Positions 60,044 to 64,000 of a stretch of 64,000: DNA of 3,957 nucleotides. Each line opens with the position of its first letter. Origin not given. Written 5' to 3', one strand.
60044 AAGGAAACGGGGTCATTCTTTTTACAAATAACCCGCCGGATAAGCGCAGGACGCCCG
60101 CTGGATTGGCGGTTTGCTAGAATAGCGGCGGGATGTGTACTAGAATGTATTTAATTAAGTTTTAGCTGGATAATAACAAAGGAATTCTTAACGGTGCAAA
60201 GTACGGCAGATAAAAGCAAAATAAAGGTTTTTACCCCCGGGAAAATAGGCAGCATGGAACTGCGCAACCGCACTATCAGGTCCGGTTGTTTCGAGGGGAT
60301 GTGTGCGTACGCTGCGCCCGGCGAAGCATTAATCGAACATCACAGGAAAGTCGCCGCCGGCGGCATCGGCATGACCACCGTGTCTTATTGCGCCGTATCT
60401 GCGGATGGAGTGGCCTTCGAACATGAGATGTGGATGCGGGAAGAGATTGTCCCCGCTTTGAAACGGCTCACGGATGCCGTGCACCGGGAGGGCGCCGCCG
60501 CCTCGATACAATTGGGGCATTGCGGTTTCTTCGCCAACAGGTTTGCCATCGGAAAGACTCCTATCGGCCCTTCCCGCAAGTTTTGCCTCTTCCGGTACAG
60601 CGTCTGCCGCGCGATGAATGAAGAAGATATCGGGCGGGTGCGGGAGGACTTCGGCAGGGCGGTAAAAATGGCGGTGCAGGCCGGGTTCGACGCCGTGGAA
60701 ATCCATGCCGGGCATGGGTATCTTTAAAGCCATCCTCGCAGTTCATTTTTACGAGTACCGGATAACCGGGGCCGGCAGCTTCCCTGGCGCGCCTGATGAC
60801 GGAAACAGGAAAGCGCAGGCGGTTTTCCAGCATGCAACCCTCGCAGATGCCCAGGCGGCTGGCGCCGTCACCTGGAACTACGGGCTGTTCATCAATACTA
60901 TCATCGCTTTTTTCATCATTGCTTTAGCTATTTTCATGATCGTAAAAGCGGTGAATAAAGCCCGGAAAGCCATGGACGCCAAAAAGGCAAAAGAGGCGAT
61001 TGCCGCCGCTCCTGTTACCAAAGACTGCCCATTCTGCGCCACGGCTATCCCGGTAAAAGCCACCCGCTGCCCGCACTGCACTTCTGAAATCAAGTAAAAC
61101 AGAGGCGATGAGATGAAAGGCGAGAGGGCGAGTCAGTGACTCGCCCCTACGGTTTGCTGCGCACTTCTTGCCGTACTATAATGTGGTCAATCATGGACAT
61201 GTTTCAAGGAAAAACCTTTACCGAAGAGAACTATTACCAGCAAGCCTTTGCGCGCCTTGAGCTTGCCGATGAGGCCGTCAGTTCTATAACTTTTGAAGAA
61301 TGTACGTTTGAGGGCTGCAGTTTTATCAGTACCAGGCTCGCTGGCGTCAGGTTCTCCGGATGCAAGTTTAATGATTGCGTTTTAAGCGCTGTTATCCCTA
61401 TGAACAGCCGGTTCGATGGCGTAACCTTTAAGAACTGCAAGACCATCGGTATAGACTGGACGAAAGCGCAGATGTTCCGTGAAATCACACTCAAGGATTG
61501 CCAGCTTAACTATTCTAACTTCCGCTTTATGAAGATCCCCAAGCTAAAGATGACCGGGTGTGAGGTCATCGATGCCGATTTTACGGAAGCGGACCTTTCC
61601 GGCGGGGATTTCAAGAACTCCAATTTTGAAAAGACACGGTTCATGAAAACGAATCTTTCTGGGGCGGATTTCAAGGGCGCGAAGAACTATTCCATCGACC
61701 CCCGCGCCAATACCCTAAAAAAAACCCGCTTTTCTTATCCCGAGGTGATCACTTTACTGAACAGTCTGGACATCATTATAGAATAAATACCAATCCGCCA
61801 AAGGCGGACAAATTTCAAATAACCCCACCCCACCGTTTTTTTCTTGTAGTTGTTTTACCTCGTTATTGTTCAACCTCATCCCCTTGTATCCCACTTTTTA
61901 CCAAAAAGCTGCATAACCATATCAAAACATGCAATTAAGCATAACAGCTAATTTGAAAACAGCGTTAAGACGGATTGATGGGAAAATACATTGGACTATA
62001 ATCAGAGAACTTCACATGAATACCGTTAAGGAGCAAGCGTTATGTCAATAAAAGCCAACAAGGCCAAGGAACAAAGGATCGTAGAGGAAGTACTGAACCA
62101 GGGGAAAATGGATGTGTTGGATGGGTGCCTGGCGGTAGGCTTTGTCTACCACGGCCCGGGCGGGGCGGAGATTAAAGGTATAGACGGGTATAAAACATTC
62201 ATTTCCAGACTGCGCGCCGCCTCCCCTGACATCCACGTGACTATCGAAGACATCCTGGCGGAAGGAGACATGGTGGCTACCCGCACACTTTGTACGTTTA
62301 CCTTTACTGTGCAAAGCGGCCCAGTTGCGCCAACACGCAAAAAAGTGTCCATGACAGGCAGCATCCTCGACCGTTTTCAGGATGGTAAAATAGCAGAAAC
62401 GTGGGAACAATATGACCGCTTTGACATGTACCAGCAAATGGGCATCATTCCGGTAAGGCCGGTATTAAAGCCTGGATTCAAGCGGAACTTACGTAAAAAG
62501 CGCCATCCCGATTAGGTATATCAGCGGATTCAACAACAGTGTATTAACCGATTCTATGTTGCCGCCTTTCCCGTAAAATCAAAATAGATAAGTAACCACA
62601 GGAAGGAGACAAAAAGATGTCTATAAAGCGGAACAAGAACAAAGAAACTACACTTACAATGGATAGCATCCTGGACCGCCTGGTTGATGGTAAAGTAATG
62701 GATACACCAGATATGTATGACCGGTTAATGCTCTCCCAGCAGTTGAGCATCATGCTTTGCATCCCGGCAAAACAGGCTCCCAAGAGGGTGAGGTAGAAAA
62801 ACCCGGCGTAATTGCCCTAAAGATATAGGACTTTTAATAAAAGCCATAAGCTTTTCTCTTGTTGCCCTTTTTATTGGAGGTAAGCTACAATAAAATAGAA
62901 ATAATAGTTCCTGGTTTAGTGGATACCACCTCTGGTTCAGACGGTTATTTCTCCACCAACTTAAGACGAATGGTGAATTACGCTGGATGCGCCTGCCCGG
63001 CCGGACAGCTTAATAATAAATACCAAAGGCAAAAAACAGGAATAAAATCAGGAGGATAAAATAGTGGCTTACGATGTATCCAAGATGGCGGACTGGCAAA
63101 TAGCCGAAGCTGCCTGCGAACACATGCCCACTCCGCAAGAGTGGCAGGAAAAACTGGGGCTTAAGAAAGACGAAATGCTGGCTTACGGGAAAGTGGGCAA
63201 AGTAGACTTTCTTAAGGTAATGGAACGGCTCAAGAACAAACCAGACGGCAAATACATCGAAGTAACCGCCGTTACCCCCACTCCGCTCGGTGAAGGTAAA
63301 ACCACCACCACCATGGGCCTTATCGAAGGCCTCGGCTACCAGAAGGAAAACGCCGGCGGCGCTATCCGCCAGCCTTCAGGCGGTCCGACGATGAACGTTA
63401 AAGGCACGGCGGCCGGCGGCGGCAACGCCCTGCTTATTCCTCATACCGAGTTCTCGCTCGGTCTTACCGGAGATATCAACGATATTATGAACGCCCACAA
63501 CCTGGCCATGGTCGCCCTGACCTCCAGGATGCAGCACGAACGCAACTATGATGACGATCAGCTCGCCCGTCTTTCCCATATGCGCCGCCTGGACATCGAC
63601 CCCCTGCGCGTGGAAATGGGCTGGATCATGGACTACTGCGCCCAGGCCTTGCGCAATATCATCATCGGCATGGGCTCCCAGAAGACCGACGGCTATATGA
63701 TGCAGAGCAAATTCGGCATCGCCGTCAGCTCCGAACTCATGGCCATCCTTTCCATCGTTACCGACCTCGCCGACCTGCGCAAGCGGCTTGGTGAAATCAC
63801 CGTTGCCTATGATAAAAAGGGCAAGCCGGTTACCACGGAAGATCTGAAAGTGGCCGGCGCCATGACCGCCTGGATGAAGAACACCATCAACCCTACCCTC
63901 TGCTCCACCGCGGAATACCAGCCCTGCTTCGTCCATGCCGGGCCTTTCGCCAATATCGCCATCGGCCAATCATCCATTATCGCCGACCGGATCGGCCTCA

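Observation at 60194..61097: Fold-back rearrangement: OYE gene, a 57-nt gap, the next 36 codons inverted, then the 3' two-thirds of mscL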

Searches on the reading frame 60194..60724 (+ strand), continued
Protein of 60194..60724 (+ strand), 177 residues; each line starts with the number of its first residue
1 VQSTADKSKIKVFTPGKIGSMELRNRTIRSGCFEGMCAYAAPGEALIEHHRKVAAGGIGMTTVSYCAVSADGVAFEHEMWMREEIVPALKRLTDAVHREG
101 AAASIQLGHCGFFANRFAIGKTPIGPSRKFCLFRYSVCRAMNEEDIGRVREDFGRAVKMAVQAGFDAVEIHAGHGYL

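Call 38: find_encoding_contigs(protein=P0021, flank=10000)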
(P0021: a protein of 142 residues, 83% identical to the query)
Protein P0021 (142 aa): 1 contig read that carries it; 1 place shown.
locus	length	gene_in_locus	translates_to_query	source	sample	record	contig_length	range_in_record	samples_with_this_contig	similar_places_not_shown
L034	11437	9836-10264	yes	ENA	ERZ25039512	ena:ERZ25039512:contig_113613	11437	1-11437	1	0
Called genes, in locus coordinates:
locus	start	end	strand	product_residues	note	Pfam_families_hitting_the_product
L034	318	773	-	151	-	PF01909:NTP_transf_2 (weak)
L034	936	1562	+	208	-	PF00657:Lipase_GDSL, PF13472:Lipase_GDSL_2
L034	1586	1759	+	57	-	-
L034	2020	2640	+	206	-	PF16912:Glu_dehyd_C (weak), PF00107:ADH_zinc_N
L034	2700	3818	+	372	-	PF07470:Glyco_hydro_88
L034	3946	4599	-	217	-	PF02368:Big_2, PF22359:Big-like (weak)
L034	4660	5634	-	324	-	PF05569:Peptidase_M56, PF01435:Peptidase_M48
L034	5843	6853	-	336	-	PF10282:Lactonase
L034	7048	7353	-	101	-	-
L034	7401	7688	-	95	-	-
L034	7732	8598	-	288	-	PF08450:SGL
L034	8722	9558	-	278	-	PF00174:Oxidored_molyb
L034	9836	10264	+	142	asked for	PF00724:Oxidored_FMN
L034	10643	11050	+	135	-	PF01207:Dus (weak), PF00977:His_biosynth (weak)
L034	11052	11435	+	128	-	?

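Call 39: find_encoding_contigs(protein=P0024, flank=10000)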
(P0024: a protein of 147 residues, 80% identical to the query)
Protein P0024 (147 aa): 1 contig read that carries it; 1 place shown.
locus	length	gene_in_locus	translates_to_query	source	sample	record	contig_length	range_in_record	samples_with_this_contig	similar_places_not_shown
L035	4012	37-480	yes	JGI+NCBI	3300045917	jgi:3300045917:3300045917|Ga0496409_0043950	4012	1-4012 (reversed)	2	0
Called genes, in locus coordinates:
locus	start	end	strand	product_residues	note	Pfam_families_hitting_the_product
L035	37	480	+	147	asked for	PF00724:Oxidored_FMN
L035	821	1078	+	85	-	-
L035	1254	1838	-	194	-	PF01330:RuvA_N, PF00633:HHH (faint), PF01367:5_3_exonuc (faint), PF14520:HHH_5, PF07499:RuvA_C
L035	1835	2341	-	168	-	PF02075:RuvC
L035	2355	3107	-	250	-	PF20772:TACO1_YebC_N, PF01709:Transcrip_reg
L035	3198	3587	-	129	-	PF01648:ACPS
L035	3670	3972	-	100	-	PF01568:Molydop_binding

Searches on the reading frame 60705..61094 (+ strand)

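Call 3: search_protein_families(library=pfam, proteins=[window:60705-61094:+], max_evalue=1)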
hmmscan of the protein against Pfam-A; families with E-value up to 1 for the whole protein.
window:60705-61094:+ (130 aa): 14 families
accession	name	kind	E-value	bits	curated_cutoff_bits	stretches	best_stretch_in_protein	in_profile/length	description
PF01741.23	MscL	-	7.7e-12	46.1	27.4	1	44-96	59-108/123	Large-conductance mechanosensitive channel, MscL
PF09930.14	DUF2162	-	0.00026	21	34.4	1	56-116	60-113/223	Predicted transporter (DUF2162)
PF17032.10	Zn_ribbon_15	-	0.0078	17.4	28.9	1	77-125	25-72/73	zinc-ribbon family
PF10571.15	UPF0547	-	0.011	16.3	29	1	106-125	1-20/26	Uncharacterised protein family UPF0547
PF01155.25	HypA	-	0.012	16.1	28.9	1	84-128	49-95/112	Hydrogenase/urease nickel incorporation, metallochaperone, hypA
PF12773.13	DZR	-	0.018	15.6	27.3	1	108-128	1-21/45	Double zinc ribbon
PF24463.1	DUF7577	-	0.087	12.9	28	1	108-128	5-25/27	Domain of unknown function (DUF7577)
PF12304.13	BCLP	-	0.091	12.8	29.4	1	63-115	83-137/184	Beta-casein like protein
PF13240.11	Zn_Ribbon_1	-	0.15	12.3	25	1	108-125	2-19/23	zinc-ribbon domain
PF23548.1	Zn_ribbon_FGT1_2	-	0.15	12.1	27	0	121-129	22-30/35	FORGETTER1 second zinc ribbon domain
PF24460.1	DUF7575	-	0.16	11.8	28.5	0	119-128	3-12/28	Domain of unknown function (DUF7575)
PF22747.2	Zn_ribbon_DUF2089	-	0.19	12.3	27.6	1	108-130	1-23/32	DUF2089 zinc ribbon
PF25403.1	zf-C2H2_ZFAND2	-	0.28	11.7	27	0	108-120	5-17/40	ZFAND2A/B-like C2H2 zinc finger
PF06724.16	DUF1206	-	0.41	11.2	26.2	1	52-83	37-68/70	Domain of Unknown Function (DUF1206)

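Call 4: search_protein_families(library=ncbifam, proteins=[window:60705-61094:+], max_evalue=1)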
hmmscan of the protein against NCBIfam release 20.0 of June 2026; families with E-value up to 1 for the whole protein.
window:60705-61094:+ (130 aa): 13 families
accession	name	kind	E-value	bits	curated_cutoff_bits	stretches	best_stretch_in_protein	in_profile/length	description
NF001843.0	PRK00567.1-4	equivalog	8.3e-13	48.6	142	1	47-98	62-114/135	large-conductance mechanosensitive channel protein MscL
NF010557.0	PRK13952.1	equivalog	1.2e-12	48.1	159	1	41-97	67-123/142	large conductance mechanosensitive channel protein MscL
TIGR00220.1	mscL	equivalog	1.6e-12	47.8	71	1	44-101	57-112/127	large conductance mechanosensitive channel protein MscL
NF001841.0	PRK00567.1-1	equivalog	9.3e-10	38.8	225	1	44-105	59-118/137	large-conductance mechanosensitive channel protein MscL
NF010560.0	PRK13955.1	equivalog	1.7e-09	37.7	180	1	55-99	62-106/132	large conductance mechanosensitive channel protein MscL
NF010558.0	PRK13953.1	equivalog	8.1e-08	32.4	197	1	53-99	63-109/128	large conductance mechanosensitive channel protein MscL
NF010559.0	PRK13954.1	equivalog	6.9e-07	29.8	176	1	56-94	60-98/120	large conductance mechanosensitive channel protein MscL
NF001842.0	PRK00567.1-3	equivalog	7.6e-07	29.3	146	1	53-97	63-107/147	large-conductance mechanosensitive channel protein MscL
NF045844.1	BC85_0335_fam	subfamily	0.0066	16.1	65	1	59-101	2-44/215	BC85_0335 family putative methyltransferase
NF041554.1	SA1362_fam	subfamily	0.014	15.5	42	1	58-96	23-62/70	SA1362 family protein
NF041013.1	T4P_ComGE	equivalog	0.043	13.9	49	1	62-99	8-45/83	competence type IV pilus minor pilin ComGE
NF049953.1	ribbon_DG_selen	exception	0.052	13.5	130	1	90-126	132-168/172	zinc ribbon-containing (seleno)protein DG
NF041023.1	PP0621_fam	subfamily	0.88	9.9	45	0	66-125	3-48/71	PP0621 family protein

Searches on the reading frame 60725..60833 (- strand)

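Call 3: search_protein_families(library=pfam, proteins=[window:60725-60833:-], max_evalue=1)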
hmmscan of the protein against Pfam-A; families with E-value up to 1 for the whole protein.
window:60725-60833:- (36 aa): 2 families
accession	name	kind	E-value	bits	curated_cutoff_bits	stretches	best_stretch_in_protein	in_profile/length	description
PF00724.26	Oxidored_FMN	-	0.043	13.5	27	1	2-32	198-227/342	NADH:flavin oxidoreductase / NADH oxidase family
PF04970.19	LRAT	-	0.24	12.1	24.3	1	10-34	85-109/120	Lecithin retinol acyltransferase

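Call 4: search_protein_families(library=ncbifam, proteins=[window:60725-60833:-], max_evalue=1)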
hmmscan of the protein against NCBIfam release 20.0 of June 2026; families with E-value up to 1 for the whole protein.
window:60725-60833:- (36 aa): 3 families
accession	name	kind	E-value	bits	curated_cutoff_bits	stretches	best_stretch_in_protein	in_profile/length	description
NF041087.1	bile_acid_BaiCD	equivalog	0.00044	18.5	825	1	2-35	188-221/642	bile acid Fe-S flavoenzyme BaiCD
NF006101.0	PRK08255.1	equivalog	0.0052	14.9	1078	1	2-34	597-629/768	bifunctional salicylyl-CoA 5-hydroxylase/oxidoreductase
TIGR03997.1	mycofact_OYE_2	equivalog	0.015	13.7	793.15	1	2-34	188-220/645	mycofactocin system FadH/OYE family oxidoreductase 2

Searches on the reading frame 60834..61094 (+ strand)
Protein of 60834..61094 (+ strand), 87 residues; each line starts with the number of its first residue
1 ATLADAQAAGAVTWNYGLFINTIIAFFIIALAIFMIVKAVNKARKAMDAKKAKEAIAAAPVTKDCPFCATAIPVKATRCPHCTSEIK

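Call 3: search_protein_families(library=pfam, proteins=[window:60834-61094:+], max_evalue=1)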
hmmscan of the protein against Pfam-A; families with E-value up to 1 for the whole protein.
window:60834-61094:+ (87 aa): 19 families
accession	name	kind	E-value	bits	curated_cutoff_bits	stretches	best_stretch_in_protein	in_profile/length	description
PF01741.23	MscL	-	1.5e-11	45.1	27.4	1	6-54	61-109/123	Large-conductance mechanosensitive channel, MscL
PF09930.14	DUF2162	-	0.00012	22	34.4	1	14-74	61-114/223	Predicted transporter (DUF2162)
PF17032.10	Zn_ribbon_15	-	0.0029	18.8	28.9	1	33-82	23-72/73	zinc-ribbon family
PF01155.25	HypA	-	0.0053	17.2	28.9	1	40-85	48-95/112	Hydrogenase/urease nickel incorporation, metallochaperone, hypA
PF10571.15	UPF0547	-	0.0054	17.3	29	1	63-82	1-20/26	Uncharacterised protein family UPF0547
PF12773.13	DZR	-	0.0089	16.6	27.3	1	65-85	1-21/45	Double zinc ribbon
PF12304.13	BCLP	-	0.035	14.2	29.4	1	20-72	83-137/184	Beta-casein like protein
PF24463.1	DUF7577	-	0.044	13.8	28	1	65-85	5-25/27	Domain of unknown function (DUF7577)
PF06724.16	DUF1206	-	0.052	14.1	26.2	1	12-40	40-68/70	Domain of Unknown Function (DUF1206)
PF24460.1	DUF7575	-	0.059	13.2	28.5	1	76-85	3-12/28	Domain of unknown function (DUF7575)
PF23548.1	Zn_ribbon_FGT1_2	-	0.06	13.4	27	0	78-86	22-30/35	FORGETTER1 second zinc ribbon domain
PF18912.6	DZR_2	-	0.066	13.5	27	1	64-86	9-31/56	Double zinc ribbon domain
PF13240.11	Zn_Ribbon_1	-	0.085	13.1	25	1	65-82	2-19/23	zinc-ribbon domain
PF22747.2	Zn_ribbon_DUF2089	-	0.1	13.2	27.6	1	65-87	1-23/32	DUF2089 zinc ribbon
PF19579.4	FtsL_2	-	0.1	12.9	24.6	1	18-55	14-51/100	Bacteriodetes cell division protein (FtsL-like)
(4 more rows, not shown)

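Call 4: search_protein_families(library=ncbifam, proteins=[window:60834-61094:+], max_evalue=1)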
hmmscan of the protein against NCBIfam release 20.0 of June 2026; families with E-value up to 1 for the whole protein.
window:60834-61094:+ (87 aa): 18 families
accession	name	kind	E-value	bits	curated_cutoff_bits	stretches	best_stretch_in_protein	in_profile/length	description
NF001843.0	PRK00567.1-4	equivalog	4.3e-13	49.5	142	1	5-55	64-112/135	large-conductance mechanosensitive channel protein MscL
TIGR00220.1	mscL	equivalog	1.3e-12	48.1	71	1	2-58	58-112/127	large conductance mechanosensitive channel protein MscL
NF010557.0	PRK13952.1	equivalog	2.9e-12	46.9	159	1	2-54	71-123/142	large conductance mechanosensitive channel protein MscL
NF001841.0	PRK00567.1-1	equivalog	7.8e-10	39.1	225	1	3-63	61-119/137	large-conductance mechanosensitive channel protein MscL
NF010560.0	PRK13955.1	equivalog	7.8e-10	38.8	180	1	12-56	62-106/132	large conductance mechanosensitive channel protein MscL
NF010558.0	PRK13953.1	equivalog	3.6e-08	33.5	197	1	10-56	63-109/128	large conductance mechanosensitive channel protein MscL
NF001842.0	PRK00567.1-3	equivalog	3.8e-07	30.2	146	1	11-54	64-107/147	large-conductance mechanosensitive channel protein MscL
NF010559.0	PRK13954.1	equivalog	3.9e-07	30.6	176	1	14-51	61-98/120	large conductance mechanosensitive channel protein MscL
NF045844.1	BC85_0335_fam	subfamily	0.0028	17.3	65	1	16-58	2-44/215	BC85_0335 family putative methyltransferase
NF041554.1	SA1362_fam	subfamily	0.0067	16.5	42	1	15-54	23-63/70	SA1362 family protein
NF041013.1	T4P_ComGE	equivalog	0.021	14.9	49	1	19-56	8-45/83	competence type IV pilus minor pilin ComGE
NF049953.1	ribbon_DG_selen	exception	0.023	14.6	130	1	46-83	131-168/172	zinc ribbon-containing (seleno)protein DG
NF051898.1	MBSP1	equivalog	0.068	12.7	320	1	43-84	31-72/289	biosurfactant protein 1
NF007973.0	PRK10697.1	equivalog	0.11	12.4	136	1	16-56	47-87/119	envelope stress response membrane protein PspC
TIGR00100.1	hypA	equivalog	0.14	12.2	88.1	1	49-85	57-96/116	hydrogenase maturation nickel metallochaperone HypA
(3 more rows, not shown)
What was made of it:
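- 60832..61097 (+): mscL codons 70-156 plus stop: end of the periplasmic loop, TM2, cytoplasmic helix and C-terminal CPFC…CPHC zinc ribbon. TM1 is absent. TIGR00220 scores 48 bits against a cutoff of 71 (calls 3, 4).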

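Call 13: find_homologous_proteins(query=window:60834-61094:+)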
Query window:60834-61094:+ (87 aa): 4351 proteins with E <= 0.001 among 4356 candidates; the best 120 are listed.
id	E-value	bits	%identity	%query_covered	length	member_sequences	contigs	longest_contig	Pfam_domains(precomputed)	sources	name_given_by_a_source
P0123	8.6e-48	177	100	100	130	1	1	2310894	PF01741.24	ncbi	-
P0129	8.5e-44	165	87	100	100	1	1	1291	PF01741.24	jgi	-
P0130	2.2e-38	147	80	99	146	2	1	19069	PF01741.24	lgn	-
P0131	2.2e-33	131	76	95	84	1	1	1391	PF01741.24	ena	-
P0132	3.3e-33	131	76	99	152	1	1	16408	PF01741.24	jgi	-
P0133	1.7e-31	125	75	100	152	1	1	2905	PF01741.24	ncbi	-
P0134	1.1e-29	120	67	99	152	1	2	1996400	PF01741.24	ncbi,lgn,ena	-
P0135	1.6e-29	119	71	100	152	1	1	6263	PF01741.24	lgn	-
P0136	1.7e-29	119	70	100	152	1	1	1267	PF01741.24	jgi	jgi:large conductance mechanosensitive channel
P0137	3.9e-29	118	66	99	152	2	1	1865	PF01741.24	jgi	jgi:large conductance mechanosensitive channel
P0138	4.7e-29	118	67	99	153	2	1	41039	PF01741.24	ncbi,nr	ncbi:MAG: large-conductance mechanosensitive channel protein MscL [Dehalococcoidia bacterium]|nr:lar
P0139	5.5e-29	117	67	99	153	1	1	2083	PF01741.24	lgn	-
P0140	1.2e-28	116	61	98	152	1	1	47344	PF01741.24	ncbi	-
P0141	1.3e-28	116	63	99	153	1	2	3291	PF01741.24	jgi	-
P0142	1.3e-28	116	63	99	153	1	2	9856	PF01741.24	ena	-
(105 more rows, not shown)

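Call 15: find_encoding_contigs(protein=P0130, flank=10000)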
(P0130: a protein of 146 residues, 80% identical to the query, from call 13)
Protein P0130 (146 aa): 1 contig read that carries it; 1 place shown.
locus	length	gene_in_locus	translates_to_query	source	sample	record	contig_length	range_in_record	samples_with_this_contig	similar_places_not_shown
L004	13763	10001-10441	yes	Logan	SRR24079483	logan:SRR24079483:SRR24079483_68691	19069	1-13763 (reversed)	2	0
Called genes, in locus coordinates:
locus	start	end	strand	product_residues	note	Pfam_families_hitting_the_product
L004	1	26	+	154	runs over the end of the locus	PF03061:4HBT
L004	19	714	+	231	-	PF00702:Hydrolase, PF13419:HAD_2, PF13242:Hydrolase_like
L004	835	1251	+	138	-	PF00334:NDK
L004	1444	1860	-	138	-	PF02410:RsfS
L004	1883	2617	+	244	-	PF01479:S4 (weak), PF00849:PseudoU_synth_2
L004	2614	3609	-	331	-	PF01384:PHO4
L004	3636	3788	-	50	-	-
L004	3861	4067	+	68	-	PF12728:HTH_17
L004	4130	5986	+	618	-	PF17936:Big_6 (faint), PF01833:TIG (weak), PF25788:Ig_Rha78A_N (faint)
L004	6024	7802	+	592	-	-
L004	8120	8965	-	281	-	-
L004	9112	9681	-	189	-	PF01161:PBP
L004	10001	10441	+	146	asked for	PF01741:MscL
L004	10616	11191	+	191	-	-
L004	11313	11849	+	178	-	-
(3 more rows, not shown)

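Call 16: find_encoding_contigs(protein=P0129, flank=10000)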
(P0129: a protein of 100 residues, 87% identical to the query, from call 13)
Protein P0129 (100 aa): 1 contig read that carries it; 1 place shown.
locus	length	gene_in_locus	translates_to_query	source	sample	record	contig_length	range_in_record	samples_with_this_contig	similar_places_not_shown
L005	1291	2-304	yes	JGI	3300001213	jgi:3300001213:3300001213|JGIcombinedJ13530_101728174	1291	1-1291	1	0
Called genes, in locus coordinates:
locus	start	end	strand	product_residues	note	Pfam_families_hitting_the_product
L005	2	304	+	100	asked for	PF01741:MscL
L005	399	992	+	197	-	PF23894:LD_SV2 (faint), PF13576:Pentapeptide_3 (weak), PF13599:Pentapeptide_4, PF13576:Pentapeptide_3 (weak), PF00805:Pentapeptide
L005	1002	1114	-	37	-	-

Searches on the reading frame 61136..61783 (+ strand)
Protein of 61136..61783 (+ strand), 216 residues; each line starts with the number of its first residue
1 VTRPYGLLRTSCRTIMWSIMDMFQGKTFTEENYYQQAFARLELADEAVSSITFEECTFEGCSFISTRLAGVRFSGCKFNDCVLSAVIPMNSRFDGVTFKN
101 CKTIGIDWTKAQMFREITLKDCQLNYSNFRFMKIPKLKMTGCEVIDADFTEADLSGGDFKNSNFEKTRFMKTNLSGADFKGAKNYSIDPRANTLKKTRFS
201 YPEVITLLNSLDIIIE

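Call 3: search_protein_families(library=pfam, proteins=[window:61136-61783:+], max_evalue=1)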
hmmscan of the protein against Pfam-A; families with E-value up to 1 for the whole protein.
window:61136-61783:+ (216 aa): 6 families
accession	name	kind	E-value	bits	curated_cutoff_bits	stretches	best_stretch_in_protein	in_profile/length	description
PF13599.13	Pentapeptide_4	-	1.3e-21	76.9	38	2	52-129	2-78/78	Pentapeptide repeat region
PF00805.28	Pentapeptide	-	4.1e-21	74.6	20.2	2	147-182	1-36/40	Pentapeptide repeats (8 copies)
PF13576.12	Pentapeptide_3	-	7.6e-18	64.9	27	3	52-85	11-46/48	Pentapeptide repeats (9 copies)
PF23894.2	LD_SV2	-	1.1e-07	32.5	29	3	62-112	31-81/92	SV2A/B/C luminal domain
PF13229.12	Beta_helix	-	3.7e-06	27.1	25.9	2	27-125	35-135/158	Right handed beta helix region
PF12408.13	DUF3666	-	0.51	10.1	25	0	42-61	16-35/47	Ribose-5-phosphate isomerase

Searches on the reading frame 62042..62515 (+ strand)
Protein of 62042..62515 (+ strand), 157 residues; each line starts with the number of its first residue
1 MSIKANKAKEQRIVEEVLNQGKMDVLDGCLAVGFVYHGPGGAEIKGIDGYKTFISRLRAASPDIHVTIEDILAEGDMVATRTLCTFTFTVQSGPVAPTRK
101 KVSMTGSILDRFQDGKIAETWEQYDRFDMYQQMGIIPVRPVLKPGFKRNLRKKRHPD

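Call 44: search_protein_families(library=pfam, proteins=[window:62042-62515:+], max_evalue=0.001)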
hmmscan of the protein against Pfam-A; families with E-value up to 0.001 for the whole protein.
window:62042-62515:+ (157 aa): 3 families
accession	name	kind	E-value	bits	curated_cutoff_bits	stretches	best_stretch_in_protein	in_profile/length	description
PF07366.18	SnoaL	-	4.3e-29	101.3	28.4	1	11-132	4-125/126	SnoaL-like polyketide cyclase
PF12680.13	SnoaL_2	-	1.2e-20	74.4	27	1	14-119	5-101/102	SnoaL-like domain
PF14534.12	DUF4440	-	0.00026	21.8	25.2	1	14-95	8-88/107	Domain of unknown function (DUF4440)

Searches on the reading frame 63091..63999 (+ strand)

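Call 62: search_protein_families(library=pfam, proteins=[window:63091-63999:+], max_evalue=0.001)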
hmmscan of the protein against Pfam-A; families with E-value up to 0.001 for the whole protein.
window:63091-63999:+ (303 aa): 1 family
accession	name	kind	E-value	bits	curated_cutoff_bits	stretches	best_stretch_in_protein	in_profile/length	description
PF01268.25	FTHFS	-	2.1e-107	360.1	27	1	1-303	3-289/556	Formate--tetrahydrofolate ligase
